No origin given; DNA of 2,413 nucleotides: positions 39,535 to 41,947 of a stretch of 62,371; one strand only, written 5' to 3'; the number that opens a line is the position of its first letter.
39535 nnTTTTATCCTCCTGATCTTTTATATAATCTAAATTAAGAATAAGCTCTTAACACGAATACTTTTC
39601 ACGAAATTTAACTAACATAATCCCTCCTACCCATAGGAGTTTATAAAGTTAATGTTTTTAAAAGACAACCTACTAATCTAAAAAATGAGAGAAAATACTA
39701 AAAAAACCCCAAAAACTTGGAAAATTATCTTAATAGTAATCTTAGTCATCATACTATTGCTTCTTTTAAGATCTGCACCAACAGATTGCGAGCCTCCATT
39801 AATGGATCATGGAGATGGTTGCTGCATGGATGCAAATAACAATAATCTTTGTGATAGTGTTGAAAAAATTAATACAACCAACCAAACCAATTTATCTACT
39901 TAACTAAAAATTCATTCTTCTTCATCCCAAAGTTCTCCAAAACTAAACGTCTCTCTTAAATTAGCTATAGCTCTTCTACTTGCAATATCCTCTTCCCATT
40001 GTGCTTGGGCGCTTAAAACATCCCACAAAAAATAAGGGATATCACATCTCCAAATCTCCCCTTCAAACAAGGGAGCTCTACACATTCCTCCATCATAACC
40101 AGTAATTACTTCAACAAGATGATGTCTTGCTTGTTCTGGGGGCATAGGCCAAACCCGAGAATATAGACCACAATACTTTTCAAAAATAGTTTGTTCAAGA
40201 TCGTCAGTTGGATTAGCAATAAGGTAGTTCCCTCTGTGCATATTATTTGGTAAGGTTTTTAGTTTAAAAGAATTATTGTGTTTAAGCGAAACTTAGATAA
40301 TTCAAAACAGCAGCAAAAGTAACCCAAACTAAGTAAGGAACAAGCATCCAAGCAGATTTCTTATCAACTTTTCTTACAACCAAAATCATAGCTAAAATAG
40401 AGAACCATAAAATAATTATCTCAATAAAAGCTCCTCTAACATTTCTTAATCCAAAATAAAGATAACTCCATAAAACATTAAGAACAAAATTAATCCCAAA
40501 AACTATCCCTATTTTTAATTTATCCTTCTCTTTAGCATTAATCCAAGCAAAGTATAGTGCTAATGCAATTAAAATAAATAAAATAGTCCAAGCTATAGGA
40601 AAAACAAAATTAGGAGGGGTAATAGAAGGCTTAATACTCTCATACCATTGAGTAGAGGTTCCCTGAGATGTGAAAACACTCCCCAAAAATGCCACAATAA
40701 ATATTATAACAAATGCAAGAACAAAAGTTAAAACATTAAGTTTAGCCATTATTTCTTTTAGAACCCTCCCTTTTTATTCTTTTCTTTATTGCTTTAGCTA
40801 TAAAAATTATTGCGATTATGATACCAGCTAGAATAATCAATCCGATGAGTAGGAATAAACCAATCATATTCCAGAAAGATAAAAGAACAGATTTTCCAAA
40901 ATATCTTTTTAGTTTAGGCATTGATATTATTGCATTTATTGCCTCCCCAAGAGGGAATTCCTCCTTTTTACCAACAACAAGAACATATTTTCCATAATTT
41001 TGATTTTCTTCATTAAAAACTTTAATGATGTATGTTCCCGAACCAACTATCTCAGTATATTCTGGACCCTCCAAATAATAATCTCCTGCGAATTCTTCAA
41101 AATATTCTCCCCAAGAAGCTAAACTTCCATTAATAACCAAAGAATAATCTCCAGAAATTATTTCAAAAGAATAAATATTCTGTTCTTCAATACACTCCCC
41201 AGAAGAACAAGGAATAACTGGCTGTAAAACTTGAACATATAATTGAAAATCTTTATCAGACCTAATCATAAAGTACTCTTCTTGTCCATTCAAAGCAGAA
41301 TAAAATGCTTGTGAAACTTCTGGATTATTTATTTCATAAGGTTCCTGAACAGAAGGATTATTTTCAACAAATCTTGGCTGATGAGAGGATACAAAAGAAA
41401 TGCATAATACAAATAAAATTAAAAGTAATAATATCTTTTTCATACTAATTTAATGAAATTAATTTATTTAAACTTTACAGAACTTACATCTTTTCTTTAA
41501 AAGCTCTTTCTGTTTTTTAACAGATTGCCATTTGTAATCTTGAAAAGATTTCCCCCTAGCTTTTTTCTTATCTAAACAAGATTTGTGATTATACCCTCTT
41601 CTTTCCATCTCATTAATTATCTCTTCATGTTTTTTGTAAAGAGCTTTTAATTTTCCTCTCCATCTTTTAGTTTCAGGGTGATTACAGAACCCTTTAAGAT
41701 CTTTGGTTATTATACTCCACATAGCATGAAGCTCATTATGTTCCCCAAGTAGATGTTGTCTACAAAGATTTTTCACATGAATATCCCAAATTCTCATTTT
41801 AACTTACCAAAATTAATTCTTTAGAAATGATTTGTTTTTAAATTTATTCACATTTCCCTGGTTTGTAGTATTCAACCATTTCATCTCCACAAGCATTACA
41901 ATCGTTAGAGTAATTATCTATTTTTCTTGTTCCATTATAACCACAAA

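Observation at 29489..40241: Dispersed set of compositionally atypical ORFans interleaved with background-like genes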

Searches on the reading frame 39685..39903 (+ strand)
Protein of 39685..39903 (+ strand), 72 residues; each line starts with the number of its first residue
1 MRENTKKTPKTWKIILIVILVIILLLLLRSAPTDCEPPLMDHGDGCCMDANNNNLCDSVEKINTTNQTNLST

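Call 5: search_protein_families(library=pfam, proteins=[window:39685-39903:+], max_evalue=0.1)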
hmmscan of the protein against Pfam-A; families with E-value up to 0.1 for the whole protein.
window:39685-39903:+ (72 aa): 1 family
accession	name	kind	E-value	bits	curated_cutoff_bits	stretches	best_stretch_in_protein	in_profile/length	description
PF05739.25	SNARE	-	0.015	15.7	26.8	1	11-28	36-53/53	SNARE domain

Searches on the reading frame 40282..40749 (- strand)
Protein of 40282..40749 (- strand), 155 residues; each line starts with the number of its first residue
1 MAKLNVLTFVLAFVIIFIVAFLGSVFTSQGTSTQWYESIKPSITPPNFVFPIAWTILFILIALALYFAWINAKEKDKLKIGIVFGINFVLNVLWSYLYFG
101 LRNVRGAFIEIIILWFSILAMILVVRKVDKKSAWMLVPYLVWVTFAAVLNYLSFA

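Call 5: search_protein_families(library=pfam, proteins=[window:40282-40749:-], max_evalue=0.1)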
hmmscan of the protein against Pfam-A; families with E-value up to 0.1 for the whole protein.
window:40282-40749:- (155 aa): 1 family
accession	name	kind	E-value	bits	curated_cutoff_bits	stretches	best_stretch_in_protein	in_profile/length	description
PF03073.20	TspO_MBR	-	1.6e-40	138.7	24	1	13-151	2-141/145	TspO/MBR family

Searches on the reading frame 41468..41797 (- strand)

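Call 102: search_protein_families(library=pfam, proteins=[window:41468-41797:-], max_evalue=0.001)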
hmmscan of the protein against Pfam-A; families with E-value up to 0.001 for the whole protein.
window:41468-41797:- (109 aa): 1 family
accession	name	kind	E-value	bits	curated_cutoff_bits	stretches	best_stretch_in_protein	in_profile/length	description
PF03013.19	Pyr_excise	-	1.1e-25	90.2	23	1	1-73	1-77/81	Pyrimidine dimer DNA glycosylase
